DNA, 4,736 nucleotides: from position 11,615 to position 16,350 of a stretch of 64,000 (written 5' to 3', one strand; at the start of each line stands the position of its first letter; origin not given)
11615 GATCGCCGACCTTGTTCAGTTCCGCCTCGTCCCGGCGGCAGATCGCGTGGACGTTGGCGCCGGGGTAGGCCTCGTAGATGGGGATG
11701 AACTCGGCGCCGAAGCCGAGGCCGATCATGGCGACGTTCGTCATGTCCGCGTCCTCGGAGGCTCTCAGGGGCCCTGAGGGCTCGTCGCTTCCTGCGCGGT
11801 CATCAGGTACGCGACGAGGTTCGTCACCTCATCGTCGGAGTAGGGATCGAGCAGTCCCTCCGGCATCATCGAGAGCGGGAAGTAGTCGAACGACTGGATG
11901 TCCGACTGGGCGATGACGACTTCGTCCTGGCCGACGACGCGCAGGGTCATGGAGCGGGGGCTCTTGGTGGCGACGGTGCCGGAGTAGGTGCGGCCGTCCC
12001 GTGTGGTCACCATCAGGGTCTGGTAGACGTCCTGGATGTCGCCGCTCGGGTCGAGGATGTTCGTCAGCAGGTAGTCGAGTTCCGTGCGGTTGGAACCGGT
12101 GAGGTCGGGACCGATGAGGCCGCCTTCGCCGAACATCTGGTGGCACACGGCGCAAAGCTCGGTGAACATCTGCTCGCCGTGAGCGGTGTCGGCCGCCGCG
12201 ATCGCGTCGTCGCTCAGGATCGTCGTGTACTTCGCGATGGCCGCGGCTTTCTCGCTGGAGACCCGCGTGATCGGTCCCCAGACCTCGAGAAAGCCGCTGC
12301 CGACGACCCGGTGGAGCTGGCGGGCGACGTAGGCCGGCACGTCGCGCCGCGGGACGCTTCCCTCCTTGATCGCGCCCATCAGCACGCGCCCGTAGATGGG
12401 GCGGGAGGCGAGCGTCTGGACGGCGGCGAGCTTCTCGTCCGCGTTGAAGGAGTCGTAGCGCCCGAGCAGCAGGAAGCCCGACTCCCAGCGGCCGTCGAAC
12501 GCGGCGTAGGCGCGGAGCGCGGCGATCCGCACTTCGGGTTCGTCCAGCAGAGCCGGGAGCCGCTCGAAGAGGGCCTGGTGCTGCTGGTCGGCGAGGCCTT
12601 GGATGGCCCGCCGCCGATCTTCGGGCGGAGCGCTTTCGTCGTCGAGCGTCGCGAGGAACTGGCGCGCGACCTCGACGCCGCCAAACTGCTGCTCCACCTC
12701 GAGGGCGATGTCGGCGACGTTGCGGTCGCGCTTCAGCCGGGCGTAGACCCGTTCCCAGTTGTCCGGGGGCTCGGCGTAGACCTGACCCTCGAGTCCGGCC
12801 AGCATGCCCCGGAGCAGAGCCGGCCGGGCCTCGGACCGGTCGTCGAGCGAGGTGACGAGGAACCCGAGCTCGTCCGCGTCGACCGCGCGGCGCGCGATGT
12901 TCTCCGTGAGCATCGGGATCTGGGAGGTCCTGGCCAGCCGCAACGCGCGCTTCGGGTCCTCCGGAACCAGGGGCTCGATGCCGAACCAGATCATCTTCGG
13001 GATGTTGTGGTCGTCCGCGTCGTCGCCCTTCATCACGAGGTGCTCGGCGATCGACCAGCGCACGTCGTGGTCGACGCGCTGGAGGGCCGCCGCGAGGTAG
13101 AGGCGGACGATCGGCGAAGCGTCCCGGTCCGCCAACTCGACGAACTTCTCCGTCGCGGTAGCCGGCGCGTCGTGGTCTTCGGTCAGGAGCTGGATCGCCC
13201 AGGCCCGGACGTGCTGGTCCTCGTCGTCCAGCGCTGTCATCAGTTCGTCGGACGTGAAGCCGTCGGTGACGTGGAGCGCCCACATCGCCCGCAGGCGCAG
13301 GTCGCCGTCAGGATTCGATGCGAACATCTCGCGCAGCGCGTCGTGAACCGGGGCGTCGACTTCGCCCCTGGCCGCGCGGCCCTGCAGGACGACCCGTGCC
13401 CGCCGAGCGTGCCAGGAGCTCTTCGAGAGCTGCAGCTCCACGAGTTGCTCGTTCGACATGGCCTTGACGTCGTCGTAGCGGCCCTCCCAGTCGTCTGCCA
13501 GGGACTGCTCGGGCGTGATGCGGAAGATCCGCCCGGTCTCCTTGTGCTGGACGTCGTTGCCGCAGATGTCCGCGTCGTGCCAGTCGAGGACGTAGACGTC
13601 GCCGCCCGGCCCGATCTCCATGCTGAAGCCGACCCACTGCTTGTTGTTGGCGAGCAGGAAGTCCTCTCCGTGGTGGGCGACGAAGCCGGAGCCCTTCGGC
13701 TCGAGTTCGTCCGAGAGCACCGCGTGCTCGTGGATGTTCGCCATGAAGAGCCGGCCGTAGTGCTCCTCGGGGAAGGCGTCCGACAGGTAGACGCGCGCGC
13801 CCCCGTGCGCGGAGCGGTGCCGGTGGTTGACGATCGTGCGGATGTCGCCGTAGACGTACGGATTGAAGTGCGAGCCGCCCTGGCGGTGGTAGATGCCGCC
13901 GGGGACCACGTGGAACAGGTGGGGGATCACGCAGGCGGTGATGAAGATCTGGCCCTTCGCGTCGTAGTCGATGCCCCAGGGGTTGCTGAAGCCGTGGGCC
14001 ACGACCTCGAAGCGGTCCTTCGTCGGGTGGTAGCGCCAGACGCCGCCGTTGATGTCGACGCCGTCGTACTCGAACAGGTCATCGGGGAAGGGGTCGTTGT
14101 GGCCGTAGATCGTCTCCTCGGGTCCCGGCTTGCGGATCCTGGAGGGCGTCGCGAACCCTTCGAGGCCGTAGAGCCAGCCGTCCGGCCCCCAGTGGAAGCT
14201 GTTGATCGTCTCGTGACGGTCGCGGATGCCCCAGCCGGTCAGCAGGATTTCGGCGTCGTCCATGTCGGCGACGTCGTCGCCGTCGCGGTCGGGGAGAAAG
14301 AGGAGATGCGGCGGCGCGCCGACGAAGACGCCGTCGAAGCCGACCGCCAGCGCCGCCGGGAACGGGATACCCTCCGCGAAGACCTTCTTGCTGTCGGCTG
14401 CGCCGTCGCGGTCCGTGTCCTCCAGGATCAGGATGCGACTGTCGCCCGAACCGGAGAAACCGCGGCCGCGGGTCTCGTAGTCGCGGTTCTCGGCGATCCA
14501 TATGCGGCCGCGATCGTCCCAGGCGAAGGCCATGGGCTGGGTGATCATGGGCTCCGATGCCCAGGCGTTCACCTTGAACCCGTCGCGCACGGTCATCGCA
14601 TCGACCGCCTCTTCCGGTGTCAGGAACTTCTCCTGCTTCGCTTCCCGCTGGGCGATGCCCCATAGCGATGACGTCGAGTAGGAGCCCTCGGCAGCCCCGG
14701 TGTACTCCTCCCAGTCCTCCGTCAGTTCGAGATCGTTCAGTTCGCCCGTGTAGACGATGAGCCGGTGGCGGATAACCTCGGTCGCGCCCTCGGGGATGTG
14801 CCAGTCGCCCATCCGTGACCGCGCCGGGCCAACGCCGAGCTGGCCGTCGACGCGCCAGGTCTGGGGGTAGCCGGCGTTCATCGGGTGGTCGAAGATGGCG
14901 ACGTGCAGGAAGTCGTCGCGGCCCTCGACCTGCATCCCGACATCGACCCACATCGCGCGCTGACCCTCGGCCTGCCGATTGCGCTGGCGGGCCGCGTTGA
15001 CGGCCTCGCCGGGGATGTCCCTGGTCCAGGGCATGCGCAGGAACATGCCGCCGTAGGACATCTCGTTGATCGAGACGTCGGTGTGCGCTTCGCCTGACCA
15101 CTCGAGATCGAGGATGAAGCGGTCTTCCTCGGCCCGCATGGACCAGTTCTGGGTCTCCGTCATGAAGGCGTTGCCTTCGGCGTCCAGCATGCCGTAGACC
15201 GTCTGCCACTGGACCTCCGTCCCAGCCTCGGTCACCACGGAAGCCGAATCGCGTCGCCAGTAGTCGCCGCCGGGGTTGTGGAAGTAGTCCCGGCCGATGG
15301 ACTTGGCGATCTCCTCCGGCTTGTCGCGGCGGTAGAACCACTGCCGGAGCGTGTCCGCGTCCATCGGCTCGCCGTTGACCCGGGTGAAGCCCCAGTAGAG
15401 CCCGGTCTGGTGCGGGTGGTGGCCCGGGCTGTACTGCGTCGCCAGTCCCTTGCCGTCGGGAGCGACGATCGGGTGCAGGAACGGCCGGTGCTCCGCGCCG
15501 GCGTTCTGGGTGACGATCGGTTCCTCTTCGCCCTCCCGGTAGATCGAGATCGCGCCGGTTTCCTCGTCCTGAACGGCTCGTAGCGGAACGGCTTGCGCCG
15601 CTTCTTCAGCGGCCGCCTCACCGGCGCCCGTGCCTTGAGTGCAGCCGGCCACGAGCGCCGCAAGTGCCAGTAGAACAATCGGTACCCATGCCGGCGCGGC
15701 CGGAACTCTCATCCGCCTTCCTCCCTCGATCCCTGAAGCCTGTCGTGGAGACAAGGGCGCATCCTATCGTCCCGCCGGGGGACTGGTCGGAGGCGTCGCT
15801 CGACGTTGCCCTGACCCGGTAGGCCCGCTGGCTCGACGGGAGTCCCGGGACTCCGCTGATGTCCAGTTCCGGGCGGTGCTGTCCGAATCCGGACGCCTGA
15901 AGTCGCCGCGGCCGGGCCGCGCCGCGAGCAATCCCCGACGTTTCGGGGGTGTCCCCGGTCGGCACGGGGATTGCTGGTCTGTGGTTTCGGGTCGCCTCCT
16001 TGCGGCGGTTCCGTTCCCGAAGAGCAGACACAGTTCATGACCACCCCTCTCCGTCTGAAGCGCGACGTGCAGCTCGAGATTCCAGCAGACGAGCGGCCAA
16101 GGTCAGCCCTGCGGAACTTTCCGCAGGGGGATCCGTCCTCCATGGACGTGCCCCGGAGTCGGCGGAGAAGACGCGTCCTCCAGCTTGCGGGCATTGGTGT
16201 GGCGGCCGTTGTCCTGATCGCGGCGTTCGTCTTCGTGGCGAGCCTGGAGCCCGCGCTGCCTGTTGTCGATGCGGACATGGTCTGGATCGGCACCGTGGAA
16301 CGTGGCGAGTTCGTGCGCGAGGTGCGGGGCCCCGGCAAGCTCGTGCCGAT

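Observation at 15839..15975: Canonical sigma-54 promoter with upstream perfect palindromes in the divergent region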

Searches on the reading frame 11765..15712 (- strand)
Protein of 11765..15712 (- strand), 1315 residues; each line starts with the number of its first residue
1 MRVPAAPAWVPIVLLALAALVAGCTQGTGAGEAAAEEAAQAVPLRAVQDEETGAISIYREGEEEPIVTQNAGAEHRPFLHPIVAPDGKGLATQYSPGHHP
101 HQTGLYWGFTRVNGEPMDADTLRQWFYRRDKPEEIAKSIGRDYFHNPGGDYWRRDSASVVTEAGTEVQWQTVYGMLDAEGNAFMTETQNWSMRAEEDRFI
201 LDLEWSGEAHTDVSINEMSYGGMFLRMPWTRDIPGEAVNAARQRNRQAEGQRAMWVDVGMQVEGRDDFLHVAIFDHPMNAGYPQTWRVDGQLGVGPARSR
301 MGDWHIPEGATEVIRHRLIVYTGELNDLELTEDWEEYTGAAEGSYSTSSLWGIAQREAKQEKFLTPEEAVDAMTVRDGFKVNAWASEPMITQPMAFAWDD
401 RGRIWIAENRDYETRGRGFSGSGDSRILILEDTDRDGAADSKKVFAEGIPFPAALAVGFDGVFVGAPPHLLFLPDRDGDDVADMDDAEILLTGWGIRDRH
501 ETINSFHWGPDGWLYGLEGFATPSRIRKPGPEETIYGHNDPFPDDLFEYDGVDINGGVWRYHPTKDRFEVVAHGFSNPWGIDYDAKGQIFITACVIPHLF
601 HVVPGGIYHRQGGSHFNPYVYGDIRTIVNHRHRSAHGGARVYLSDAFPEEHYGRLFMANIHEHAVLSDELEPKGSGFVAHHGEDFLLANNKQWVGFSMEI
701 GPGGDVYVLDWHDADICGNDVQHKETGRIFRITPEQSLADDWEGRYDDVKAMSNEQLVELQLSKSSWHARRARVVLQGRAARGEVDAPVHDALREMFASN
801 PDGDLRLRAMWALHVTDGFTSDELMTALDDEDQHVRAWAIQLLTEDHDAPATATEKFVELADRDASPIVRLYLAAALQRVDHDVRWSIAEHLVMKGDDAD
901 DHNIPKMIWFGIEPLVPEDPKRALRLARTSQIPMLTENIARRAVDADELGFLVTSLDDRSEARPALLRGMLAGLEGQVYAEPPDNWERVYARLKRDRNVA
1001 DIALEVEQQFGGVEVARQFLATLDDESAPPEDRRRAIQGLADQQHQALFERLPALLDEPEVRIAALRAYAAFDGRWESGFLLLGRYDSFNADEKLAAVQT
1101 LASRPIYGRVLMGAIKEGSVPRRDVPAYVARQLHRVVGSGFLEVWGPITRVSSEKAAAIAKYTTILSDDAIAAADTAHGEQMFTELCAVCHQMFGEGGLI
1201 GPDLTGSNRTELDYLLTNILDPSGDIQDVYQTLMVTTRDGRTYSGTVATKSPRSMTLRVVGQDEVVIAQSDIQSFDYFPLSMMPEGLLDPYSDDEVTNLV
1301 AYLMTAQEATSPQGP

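Call 8: search_protein_families(library=pfam, proteins=[window:11765-15712:-])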
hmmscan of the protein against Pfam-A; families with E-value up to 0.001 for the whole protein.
window:11765-15712:- (1315 aa): 5 families
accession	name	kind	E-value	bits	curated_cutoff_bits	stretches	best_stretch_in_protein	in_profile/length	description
PF23500.1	DUF7133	-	2.1e-64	218.7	27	1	366-734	2-383/385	Domain of unknown function (DUF7133)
PF14100.11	DUF6807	-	7.2e-40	137.7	27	1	72-334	23-269/270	Family of unknown function (DUF6807)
PF13646.12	HEAT_2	-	1.7e-09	38.3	27.7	1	791-877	2-87/88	HEAT repeats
PF00034.26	Cytochrom_C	-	3.2e-06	28.8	21.3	1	1177-1306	2-89/90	Cytochrome c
PF13442.11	Cytochrome_CBB3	-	0.00022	21.9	27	0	1175-1219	2-41/68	Cytochrome C oxidase, cbb3-type, subunit III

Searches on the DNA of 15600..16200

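Call 9: search_rna_families(source=window, start=15600, end=16200, threshold=evalue, max_evalue=1)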
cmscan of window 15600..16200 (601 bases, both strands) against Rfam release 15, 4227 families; matches with E-value up to 1: 1.
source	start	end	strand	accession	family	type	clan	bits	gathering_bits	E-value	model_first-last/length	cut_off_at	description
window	16101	16141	-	RF01138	sR23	Gene; snRNA; snoRNA; CD-box;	-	14.4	45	0.44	1-54/54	no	Small nucleolar RNA sR23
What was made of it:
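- Tried and rejected: Rfam scan of 15600-16200 found only a sub-threshold snoRNA hit (E 0.44, call 9).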
